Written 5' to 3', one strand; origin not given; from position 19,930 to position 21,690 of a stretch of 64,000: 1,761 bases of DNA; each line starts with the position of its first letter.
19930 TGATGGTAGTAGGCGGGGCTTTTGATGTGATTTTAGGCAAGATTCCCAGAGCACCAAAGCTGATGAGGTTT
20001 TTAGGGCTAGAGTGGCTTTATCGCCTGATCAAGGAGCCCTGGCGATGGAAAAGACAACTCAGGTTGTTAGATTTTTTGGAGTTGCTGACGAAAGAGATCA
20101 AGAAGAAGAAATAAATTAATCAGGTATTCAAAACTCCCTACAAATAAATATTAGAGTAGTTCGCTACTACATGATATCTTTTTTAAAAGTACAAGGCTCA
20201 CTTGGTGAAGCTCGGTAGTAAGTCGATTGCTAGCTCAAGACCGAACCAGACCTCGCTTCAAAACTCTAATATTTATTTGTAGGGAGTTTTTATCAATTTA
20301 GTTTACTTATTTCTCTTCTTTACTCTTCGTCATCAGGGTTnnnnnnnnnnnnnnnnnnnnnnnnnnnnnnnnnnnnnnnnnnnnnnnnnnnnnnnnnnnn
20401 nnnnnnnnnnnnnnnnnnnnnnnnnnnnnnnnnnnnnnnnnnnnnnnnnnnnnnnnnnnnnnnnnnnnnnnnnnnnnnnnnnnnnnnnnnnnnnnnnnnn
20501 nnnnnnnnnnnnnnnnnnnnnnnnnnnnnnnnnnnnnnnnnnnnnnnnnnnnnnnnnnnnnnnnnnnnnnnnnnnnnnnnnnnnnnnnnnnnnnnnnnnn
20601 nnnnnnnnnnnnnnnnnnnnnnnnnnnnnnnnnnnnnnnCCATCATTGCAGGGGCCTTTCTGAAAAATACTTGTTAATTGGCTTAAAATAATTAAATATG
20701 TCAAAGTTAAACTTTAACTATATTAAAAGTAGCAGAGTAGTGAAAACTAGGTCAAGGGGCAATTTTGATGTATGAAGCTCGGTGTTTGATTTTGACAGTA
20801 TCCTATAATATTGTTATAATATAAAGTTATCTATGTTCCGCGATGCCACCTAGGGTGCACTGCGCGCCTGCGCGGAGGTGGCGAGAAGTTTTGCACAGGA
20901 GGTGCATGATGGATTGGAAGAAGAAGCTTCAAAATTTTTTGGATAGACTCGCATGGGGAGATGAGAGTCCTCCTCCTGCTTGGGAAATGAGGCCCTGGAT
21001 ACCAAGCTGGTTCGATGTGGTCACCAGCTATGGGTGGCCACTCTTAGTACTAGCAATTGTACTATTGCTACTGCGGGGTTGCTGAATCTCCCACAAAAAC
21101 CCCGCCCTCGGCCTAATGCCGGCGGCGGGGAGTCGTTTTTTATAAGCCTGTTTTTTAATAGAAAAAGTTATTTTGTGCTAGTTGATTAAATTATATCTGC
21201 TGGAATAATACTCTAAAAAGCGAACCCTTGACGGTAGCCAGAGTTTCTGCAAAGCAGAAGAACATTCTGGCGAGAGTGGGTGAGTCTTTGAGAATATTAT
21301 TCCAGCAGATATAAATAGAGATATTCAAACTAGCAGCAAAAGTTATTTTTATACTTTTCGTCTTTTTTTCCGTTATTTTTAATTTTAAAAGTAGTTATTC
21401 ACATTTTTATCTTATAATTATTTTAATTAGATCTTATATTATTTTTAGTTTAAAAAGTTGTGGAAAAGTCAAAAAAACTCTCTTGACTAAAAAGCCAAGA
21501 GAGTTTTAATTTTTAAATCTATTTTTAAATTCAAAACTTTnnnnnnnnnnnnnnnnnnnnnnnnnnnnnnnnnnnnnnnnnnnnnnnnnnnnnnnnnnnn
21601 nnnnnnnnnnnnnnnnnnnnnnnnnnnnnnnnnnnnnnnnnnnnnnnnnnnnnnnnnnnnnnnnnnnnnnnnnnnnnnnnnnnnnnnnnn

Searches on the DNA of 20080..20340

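Call 7: search_rna_families(source=window, start=20080, end=20340, threshold=evalue, max_evalue=10, show_alignments=3)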
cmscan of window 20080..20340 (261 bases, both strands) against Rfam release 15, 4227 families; matches with E-value up to 10: 5.
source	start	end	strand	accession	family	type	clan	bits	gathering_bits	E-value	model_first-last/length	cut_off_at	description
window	20094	20146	-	RF01455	DPB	Cis-reg;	-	16.5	40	5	1-86/86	no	Stem loopII regulatory element in POLB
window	20092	20182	+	RF00309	snosnR60_Z15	Gene; snRNA; snoRNA; CD-box;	CL00070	14.9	41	8.8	1-98/98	no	Small nucleolar RNA snR60/Z15/Z230/Z193/J17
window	20080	20185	-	RF02590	Spy1186876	Gene; sRNA;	-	14.8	208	0.4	1-108/243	3'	S. pyogenes small RNA 1186876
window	20134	20286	+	RF04128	MIR8562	Gene; miRNA;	-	14.8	211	1.6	1-242/242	no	MIR8562 microRNA precursor family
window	20223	20311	-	RF01220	snoR104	Gene; snRNA; snoRNA; HACA-box;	-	13.5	40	7.6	1-118/118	no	Small nucleolar RNA snoR104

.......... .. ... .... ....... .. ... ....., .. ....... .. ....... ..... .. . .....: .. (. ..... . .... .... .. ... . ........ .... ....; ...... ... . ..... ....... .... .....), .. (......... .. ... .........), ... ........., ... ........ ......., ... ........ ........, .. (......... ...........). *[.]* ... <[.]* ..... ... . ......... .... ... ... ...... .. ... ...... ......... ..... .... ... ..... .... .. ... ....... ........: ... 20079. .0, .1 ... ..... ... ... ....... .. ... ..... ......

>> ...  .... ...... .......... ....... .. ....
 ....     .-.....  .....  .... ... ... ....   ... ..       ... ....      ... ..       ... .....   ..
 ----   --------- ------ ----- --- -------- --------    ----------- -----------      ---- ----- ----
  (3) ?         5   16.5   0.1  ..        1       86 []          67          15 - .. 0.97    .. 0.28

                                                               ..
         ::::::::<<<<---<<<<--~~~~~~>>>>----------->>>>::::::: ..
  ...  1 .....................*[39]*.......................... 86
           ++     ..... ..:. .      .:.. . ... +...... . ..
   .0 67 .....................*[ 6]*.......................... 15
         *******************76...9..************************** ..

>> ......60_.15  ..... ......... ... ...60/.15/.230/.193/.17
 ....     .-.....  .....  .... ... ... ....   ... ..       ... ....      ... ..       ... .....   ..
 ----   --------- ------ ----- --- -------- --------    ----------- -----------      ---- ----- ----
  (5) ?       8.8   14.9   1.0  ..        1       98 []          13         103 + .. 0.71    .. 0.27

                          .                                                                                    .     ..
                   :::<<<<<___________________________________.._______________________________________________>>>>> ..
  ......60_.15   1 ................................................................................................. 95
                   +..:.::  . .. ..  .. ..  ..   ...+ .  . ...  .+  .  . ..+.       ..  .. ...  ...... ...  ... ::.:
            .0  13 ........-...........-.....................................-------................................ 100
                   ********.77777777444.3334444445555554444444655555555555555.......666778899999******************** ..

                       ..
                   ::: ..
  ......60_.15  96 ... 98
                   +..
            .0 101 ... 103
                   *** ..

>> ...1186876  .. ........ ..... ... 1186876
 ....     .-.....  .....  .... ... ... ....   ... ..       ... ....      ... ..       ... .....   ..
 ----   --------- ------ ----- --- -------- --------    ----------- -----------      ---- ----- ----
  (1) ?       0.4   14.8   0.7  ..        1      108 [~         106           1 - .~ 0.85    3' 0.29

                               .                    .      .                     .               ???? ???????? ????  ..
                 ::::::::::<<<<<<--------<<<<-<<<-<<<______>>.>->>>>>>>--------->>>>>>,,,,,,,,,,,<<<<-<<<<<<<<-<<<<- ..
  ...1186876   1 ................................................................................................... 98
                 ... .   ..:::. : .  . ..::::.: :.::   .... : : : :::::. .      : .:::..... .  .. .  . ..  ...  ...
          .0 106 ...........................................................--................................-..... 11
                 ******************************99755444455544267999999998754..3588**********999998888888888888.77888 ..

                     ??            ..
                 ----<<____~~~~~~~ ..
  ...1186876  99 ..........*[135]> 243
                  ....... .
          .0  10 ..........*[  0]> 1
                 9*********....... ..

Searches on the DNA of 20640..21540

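Call 44: search_with_rna_model(model_id=R1, source=window, start=21100, end=21400, filters=off, max_evalue=1, show_alignments=2)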
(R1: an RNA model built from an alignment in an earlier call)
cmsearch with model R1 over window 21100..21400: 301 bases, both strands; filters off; matches with E-value up to 1: 7.
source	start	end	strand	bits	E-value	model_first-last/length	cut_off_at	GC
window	21189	21316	-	27.2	5.7e-07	1-170/170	no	0.39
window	21189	21316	+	22.3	7.7e-06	1-170/170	no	0.39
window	21368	21399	+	5.7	0.057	1-170/170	no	0.16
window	21138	21160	+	1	0.72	1-170/170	no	0.17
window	21323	21353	+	0.9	0.75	1-170/170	no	0.23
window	21128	21173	-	0.8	0.77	1-170/170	no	0.26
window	21322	21350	-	0.7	0.82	1-170/170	no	0.24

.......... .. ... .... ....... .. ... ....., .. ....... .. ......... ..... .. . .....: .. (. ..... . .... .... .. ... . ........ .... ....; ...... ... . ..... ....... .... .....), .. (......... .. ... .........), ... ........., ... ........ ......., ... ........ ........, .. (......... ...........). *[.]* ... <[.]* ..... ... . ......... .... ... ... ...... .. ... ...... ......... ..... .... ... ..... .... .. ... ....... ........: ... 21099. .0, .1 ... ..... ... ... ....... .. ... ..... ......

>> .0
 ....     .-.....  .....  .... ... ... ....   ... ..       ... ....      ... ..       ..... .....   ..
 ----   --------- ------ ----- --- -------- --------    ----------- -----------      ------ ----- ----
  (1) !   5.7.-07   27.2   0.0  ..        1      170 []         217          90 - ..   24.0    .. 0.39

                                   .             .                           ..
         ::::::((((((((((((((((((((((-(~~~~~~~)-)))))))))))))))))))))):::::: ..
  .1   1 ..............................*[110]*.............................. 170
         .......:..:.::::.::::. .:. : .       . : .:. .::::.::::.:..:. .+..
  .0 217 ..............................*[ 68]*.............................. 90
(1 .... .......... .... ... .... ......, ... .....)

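Call 56: search_rna_families(source=window, start=20640, end=21540, threshold=evalue, max_evalue=1, show_alignments=2)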
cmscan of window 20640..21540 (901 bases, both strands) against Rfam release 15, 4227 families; matches with E-value up to 1: 4.
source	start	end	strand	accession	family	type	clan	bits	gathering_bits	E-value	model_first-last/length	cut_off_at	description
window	21469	21540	-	RF00515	PyrR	Cis-reg;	-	31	54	0.037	39-115/115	5'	PyrR binding site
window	21466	21523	-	RF02371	PyrG_leader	Cis-reg; leader;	-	27.4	65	0.26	22-78/78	no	PyrG leader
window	21463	21540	-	RF00557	L10_leader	Cis-reg; leader;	-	24.9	44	0.088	65-138/138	5'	Ribosomal protein L10 leader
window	21097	21180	-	RF01416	NrrF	Gene; antisense;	-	18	60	0.6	1-160/160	no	NrrF RNA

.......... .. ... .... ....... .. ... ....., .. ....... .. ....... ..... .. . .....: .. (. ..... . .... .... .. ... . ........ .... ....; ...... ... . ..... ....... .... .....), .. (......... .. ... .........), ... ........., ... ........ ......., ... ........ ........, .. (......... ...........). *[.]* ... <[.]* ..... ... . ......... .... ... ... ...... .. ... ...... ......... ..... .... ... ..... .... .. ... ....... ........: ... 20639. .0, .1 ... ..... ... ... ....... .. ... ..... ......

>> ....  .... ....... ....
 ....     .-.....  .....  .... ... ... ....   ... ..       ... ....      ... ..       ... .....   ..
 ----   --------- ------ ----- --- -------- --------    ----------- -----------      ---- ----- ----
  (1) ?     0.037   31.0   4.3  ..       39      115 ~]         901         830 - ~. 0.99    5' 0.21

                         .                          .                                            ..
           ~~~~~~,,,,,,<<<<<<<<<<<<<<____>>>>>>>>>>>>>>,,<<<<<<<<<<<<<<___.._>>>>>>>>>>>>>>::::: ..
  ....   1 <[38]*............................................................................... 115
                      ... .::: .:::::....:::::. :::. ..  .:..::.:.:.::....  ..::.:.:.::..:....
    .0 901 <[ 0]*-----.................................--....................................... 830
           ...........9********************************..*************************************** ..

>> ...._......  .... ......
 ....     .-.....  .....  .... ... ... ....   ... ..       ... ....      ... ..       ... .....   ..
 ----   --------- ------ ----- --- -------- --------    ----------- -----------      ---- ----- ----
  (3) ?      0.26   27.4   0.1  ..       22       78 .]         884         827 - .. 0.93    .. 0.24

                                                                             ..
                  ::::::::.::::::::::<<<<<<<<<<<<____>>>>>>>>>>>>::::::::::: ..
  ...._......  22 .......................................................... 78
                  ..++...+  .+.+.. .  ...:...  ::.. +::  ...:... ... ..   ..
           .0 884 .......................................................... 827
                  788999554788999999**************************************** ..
